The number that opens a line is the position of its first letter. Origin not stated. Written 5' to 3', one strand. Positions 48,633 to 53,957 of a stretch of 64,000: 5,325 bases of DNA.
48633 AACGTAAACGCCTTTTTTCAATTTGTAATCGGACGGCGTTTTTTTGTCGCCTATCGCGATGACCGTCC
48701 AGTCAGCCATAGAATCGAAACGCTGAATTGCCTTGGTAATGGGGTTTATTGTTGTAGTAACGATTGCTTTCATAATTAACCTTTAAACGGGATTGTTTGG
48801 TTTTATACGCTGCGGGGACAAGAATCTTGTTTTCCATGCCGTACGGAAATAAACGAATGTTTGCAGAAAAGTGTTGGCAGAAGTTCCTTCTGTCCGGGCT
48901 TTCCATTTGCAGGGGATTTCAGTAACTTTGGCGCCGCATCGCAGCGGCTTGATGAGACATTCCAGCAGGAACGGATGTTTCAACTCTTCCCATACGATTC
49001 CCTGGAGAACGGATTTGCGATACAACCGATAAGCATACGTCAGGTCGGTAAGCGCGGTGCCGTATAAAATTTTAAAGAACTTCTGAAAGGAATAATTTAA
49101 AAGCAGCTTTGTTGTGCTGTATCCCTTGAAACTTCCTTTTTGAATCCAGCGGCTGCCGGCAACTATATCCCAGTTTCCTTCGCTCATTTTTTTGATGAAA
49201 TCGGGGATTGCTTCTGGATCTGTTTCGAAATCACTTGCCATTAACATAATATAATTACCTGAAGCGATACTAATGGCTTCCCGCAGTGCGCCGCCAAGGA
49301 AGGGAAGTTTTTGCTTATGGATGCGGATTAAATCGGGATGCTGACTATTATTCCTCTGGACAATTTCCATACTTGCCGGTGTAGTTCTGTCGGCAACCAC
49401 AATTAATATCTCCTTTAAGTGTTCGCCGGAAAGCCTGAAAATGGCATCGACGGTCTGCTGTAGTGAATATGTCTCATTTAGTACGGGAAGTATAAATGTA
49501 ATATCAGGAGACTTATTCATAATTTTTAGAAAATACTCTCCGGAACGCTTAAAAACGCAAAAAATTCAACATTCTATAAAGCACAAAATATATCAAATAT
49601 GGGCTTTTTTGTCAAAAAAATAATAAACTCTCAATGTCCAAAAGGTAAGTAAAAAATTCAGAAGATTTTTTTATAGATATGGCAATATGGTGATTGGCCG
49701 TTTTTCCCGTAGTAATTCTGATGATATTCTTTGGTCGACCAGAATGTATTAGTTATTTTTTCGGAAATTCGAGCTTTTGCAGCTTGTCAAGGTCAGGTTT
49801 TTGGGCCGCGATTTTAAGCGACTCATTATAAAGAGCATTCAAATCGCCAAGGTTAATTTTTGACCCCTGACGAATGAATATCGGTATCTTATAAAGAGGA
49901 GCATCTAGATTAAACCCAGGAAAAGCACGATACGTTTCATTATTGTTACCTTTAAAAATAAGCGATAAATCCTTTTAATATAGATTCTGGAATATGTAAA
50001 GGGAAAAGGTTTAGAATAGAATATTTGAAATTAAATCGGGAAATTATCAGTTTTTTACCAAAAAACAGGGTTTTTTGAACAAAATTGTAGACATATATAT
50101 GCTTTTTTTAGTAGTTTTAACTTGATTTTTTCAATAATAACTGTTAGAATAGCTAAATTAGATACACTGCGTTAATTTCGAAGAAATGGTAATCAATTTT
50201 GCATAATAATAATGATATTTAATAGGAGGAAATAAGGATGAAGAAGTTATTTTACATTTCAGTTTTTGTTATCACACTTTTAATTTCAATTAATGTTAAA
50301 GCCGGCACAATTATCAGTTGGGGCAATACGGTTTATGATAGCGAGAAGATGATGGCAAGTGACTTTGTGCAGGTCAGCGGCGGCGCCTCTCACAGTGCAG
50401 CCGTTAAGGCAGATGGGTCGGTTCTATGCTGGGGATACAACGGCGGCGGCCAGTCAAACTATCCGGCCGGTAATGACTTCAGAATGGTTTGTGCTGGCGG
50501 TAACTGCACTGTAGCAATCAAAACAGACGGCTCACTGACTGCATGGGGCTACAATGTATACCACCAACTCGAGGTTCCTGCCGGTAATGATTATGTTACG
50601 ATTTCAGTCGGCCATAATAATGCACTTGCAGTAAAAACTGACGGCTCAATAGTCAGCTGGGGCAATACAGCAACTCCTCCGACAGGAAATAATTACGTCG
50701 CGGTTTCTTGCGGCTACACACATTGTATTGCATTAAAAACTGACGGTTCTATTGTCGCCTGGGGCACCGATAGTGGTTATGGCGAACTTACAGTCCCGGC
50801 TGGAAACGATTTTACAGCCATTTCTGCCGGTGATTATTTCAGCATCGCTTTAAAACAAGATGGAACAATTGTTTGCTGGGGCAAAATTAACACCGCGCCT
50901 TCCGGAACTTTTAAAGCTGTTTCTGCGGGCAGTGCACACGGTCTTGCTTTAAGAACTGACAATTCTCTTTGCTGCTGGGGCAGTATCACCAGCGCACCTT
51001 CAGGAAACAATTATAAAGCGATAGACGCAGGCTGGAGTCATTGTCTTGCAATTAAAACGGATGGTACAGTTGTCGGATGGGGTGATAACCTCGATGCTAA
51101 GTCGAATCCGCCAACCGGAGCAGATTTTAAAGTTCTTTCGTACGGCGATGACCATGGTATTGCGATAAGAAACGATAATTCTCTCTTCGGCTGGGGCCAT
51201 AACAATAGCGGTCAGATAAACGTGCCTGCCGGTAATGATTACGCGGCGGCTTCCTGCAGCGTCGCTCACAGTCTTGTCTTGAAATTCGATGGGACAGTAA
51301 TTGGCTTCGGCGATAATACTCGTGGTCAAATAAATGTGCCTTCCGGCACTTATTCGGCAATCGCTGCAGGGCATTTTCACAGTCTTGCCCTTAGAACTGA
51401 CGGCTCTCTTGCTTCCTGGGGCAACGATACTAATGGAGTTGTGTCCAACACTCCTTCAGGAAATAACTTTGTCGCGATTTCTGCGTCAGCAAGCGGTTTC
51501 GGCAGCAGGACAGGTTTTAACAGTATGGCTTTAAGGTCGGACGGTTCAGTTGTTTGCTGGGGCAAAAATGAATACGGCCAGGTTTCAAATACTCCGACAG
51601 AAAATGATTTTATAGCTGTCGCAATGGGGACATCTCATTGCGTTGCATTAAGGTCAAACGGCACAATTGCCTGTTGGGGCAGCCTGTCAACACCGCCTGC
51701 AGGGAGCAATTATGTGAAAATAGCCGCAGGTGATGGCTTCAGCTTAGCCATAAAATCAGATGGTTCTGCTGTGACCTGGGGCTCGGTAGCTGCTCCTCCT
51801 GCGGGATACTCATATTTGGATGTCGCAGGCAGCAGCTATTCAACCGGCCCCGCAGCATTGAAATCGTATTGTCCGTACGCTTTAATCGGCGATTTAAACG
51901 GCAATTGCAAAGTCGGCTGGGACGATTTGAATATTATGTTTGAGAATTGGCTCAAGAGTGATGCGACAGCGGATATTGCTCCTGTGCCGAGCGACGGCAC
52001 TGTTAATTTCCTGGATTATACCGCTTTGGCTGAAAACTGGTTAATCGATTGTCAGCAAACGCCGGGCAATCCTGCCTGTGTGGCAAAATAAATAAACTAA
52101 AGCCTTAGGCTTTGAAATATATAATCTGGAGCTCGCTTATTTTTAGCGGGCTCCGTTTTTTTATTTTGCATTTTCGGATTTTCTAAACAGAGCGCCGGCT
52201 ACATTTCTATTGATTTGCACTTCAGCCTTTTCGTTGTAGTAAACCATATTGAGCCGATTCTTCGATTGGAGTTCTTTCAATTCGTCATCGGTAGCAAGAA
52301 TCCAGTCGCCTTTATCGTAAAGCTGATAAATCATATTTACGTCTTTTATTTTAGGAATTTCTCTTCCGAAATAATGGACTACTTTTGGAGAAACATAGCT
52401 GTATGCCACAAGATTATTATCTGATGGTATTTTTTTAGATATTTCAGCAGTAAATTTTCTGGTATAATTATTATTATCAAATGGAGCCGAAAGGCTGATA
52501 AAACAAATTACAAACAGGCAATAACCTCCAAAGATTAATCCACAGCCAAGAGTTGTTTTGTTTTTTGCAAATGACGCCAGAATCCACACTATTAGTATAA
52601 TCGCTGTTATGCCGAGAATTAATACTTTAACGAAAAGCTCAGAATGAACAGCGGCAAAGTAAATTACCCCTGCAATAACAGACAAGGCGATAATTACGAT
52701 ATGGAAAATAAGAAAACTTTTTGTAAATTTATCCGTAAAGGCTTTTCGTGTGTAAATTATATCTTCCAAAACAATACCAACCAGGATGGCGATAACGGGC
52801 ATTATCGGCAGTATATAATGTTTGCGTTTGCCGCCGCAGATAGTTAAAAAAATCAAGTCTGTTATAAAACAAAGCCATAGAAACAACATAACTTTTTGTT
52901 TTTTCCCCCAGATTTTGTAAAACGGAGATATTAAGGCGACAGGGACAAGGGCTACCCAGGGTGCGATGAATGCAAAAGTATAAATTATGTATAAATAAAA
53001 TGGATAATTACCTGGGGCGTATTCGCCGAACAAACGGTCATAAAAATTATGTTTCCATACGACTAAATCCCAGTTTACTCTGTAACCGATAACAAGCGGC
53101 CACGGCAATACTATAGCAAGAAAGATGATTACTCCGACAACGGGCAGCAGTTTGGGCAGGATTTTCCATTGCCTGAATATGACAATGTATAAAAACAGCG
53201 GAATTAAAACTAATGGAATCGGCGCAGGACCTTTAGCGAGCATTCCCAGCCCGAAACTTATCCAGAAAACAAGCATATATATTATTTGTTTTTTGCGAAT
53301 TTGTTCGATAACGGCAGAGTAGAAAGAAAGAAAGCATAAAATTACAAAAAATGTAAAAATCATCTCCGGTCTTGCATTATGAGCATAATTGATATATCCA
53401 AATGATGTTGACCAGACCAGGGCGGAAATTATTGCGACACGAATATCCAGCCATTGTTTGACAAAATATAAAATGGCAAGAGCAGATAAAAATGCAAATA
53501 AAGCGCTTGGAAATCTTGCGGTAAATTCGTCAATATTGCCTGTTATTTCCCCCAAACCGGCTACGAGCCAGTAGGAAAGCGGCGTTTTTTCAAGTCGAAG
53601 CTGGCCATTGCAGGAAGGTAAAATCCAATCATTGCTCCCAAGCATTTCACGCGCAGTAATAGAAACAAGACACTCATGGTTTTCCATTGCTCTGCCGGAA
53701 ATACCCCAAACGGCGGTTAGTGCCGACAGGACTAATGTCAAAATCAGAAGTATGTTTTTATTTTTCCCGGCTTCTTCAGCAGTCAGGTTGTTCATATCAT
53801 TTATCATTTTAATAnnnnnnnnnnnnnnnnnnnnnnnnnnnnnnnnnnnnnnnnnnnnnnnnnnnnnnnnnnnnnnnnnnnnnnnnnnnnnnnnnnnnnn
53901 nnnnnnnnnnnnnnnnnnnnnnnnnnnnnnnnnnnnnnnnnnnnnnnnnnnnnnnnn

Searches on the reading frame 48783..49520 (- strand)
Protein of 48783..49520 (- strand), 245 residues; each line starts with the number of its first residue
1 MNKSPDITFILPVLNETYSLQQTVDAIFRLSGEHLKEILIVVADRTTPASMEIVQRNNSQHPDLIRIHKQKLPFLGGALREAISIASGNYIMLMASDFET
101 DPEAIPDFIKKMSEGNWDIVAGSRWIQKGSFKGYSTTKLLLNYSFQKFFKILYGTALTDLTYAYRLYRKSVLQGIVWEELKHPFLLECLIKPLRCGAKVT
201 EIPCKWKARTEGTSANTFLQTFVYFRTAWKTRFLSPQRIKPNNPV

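Call 3: search_protein_families(library=pfam, proteins=[window:48783-49520:-], max_evalue=0.01)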
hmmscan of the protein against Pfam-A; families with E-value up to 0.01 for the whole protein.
window:48783-49520:- (245 aa): 2 families
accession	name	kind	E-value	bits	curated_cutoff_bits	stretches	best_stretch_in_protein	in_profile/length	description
PF00535.33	Glycos_transf_2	-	5.6e-19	69.1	23.3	1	9-173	2-165/168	Glycosyl transferase family 2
PF13641.12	Glyco_tranf_2_3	-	0.0023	18.4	27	1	5-154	1-132/230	Glycosyltransferase like family 2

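Call 25: search_protein_families(library=ncbifam, proteins=[window:48783-49520:-], max_evalue=0.001)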
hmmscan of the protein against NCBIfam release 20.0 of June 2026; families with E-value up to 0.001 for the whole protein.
window:48783-49520:- (245 aa): 9 families
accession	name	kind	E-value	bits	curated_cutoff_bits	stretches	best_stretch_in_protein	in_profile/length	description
TIGR04182.1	glyco_TIGR04182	equivalog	1e-13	51.4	325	1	6-216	1-200/293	S-layer glycoprotein N-glycosyltransferase AglJ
NF041391.1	DPhHxTase_Halo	equivalog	4.4e-13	48.7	375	1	17-214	7-191/213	dolichyl-phosphate hexose transferase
NF007986.1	PRK10714.1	equivalog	1.3e-07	31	529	1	6-220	7-214/316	undecaprenyl-phosphate 4-deoxy-4-formamido-L-arabinose transferase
TIGR03937.1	PgaC_IcaA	equivalog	1.3e-07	30.9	422.3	1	2-114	42-152/407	poly-beta-1,6-N-acetyl-D-glucosamine synthase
NF047588.1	GlcsyltransPgfSStrep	equivalog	2.3e-07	30.3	500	1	7-177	3-169/308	glycosyltransferase PgfS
TIGR03111.1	glyc2_xrt_Gpos1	hypoth_equivalog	3.1e-07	29.6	363.95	1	2-120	46-163/439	TIGR03111 family XrtG-associated glycosyltransferase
NF007482.0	PRK10073.1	equivalog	7.8e-07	28.4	423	1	1-121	2-119/334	glycosyltransferase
NF045692.1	OglycostaseCruG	equivalog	0.00023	20.2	600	1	7-126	43-167/386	2'-O-glycosyltransferase CruG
NF053739.1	GlytfEpsEBac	equivalog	0.00058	18.9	450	1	5-92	1-87/265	glycosyltransferase EpsE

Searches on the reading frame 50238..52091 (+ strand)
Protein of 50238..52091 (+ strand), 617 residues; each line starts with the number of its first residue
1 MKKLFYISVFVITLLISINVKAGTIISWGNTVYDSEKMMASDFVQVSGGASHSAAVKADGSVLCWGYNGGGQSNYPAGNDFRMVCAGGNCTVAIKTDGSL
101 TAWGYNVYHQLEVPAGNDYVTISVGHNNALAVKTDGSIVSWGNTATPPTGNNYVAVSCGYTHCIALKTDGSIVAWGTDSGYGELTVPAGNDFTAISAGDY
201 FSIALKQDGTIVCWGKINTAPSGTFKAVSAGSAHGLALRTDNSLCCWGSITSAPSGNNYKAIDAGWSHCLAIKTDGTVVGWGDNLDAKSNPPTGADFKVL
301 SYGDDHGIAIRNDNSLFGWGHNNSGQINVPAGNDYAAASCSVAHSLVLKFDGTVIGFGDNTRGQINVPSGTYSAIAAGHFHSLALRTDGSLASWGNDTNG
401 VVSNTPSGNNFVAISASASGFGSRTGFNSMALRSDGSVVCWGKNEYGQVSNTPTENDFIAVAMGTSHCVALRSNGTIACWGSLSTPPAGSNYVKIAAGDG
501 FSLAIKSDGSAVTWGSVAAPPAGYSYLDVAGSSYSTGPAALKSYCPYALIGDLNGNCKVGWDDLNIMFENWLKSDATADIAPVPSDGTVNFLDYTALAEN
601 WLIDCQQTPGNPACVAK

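Call 39: search_protein_families(library=pfam, proteins=[window:50238-52091:+], max_evalue=0.001)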
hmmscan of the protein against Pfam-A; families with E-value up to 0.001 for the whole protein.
window:50238-52091:+ (617 aa): 4 families
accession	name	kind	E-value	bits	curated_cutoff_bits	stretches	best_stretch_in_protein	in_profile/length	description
PF13540.12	RCC1_2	-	4.4e-87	284.4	22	12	260-284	2-26/30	Regulator of chromosome condensation (RCC1) repeat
PF25390.1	WD40_RLD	-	2.4e-59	201.9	150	3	151-365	31-278/363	RCC1-like domain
PF00415.24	RCC1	-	2.2e-13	51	21.7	0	435-468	1-47/50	Regulator of chromosome condensation (RCC1) repeat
PF08931.15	Caudo_bapla_RBP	-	0.00083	19.8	26.7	0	196-216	63-83/101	Lactophage receptor-binding protein C-terminal head domain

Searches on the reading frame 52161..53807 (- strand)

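Call 3: search_protein_families(library=pfam, proteins=[window:52161-53807:-], max_evalue=0.01)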
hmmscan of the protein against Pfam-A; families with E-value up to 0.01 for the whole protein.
window:52161-53807:- (548 aa): 1 family
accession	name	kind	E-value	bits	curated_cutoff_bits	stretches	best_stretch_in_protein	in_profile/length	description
PF13231.12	PMT_2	-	9.6e-17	62.1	26.1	1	74-236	2-157/160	Dolichyl-phosphate-mannose-protein mannosyltransferase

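Call 25: search_protein_families(library=ncbifam, proteins=[window:52161-53807:-], max_evalue=0.001)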
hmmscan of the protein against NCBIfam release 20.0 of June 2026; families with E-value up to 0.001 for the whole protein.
window:52161-53807:- (548 aa): 1 family
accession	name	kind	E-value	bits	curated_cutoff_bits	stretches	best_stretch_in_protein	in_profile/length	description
NF009784.2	PRK13279.1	equivalog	1.2e-33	116.6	567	1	51-466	38-454/539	lipid IV(A) 4-amino-4-deoxy-L-arabinosyltransferase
